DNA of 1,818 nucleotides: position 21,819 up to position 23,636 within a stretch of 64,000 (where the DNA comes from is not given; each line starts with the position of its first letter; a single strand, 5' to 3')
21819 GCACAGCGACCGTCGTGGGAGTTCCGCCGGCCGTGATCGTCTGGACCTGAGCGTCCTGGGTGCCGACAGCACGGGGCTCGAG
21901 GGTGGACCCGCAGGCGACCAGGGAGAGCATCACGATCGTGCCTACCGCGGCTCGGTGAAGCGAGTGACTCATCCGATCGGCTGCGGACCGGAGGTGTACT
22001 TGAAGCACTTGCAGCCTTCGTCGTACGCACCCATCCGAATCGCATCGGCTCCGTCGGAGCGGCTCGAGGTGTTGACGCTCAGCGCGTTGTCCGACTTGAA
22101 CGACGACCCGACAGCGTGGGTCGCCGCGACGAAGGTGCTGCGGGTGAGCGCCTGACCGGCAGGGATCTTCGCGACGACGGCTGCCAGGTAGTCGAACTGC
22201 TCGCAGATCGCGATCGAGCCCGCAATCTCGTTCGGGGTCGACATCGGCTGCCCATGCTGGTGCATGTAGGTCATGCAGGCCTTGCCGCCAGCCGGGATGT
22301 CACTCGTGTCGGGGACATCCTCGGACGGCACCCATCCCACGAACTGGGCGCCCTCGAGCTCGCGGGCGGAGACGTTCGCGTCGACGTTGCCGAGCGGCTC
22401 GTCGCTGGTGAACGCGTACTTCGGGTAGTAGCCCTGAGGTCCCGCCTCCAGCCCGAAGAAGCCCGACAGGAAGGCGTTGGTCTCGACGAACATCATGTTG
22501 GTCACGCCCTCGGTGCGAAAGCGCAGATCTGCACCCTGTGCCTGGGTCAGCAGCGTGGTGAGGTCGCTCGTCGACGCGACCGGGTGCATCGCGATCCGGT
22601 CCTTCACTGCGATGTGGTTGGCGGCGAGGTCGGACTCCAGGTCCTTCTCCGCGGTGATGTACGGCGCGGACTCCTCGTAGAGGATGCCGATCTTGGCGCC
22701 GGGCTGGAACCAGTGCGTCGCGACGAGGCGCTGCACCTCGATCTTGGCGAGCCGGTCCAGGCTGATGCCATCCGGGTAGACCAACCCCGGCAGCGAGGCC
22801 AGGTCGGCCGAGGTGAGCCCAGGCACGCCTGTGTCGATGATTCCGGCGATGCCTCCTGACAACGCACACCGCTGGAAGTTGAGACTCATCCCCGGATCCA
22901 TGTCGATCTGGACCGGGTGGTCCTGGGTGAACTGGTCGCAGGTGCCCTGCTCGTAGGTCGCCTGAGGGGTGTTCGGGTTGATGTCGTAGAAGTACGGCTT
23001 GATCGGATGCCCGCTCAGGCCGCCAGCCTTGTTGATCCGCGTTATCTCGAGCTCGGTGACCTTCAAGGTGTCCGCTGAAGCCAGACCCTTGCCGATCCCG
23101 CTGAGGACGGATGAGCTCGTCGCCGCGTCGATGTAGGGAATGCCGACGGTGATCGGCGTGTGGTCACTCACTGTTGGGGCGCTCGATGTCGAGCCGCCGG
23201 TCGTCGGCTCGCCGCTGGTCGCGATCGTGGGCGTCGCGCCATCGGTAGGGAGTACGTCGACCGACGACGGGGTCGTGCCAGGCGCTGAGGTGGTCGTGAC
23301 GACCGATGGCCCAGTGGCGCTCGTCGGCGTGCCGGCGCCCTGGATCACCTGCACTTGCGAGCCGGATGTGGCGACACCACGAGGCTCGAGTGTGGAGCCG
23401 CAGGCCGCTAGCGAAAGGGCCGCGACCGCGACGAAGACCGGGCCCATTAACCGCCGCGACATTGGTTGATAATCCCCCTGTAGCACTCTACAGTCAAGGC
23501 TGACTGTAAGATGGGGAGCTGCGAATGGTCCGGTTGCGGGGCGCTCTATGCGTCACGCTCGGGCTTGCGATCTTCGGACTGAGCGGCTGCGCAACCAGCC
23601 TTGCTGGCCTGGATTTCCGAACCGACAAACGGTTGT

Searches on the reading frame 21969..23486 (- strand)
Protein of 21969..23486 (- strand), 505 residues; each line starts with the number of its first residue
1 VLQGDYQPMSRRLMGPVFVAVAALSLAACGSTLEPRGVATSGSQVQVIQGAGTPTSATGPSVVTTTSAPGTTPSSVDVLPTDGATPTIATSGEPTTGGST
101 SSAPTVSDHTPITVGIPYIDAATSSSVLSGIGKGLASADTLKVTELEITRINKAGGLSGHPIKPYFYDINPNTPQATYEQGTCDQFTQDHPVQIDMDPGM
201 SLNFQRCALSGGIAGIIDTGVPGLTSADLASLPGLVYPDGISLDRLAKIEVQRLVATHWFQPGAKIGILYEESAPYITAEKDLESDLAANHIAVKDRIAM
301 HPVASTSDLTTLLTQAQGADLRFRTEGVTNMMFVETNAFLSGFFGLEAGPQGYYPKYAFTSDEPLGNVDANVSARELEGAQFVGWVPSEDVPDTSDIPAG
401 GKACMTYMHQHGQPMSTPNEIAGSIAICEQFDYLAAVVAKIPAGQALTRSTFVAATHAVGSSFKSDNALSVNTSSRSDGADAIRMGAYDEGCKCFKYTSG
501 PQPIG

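Call 3: search_protein_families(library=pfam, proteins=[window:21969-23486:-], max_evalue=0.01)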
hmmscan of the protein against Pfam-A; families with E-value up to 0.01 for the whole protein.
window:21969-23486:- (505 aa): 0 families

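Call 5: search_protein_families(library=pfam, proteins=[window:21969-23486:-], max_evalue=10)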
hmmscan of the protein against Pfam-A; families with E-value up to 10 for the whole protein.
window:21969-23486:- (505 aa): 2 families
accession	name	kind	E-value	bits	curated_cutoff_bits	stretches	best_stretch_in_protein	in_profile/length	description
PF13433.12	Peripla_BP_5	-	0.21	11.1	27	1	140-180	20-58/363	Periplasmic binding protein domain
PF13627.12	LptM_cons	-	1.2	9.5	27.3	1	17-30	2-15/23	LPS-assembly lipoprotein LptM, conserved region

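Call 6: search_protein_families(library=ncbifam, proteins=[window:21969-23486:-], max_evalue=1)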
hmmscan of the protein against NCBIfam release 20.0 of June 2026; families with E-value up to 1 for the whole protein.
window:21969-23486:- (505 aa): 2 families
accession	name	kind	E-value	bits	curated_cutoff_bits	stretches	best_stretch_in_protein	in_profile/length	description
NF050142.1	PG1828_fam_lipo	equivalog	0.03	15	50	1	17-41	7-32/59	PG1828 family lipoprotein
NF047847.2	SS_mature_LptM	equivalog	0.084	13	27.7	1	9-30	1-21/31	LPS translocon maturation chaperone LptM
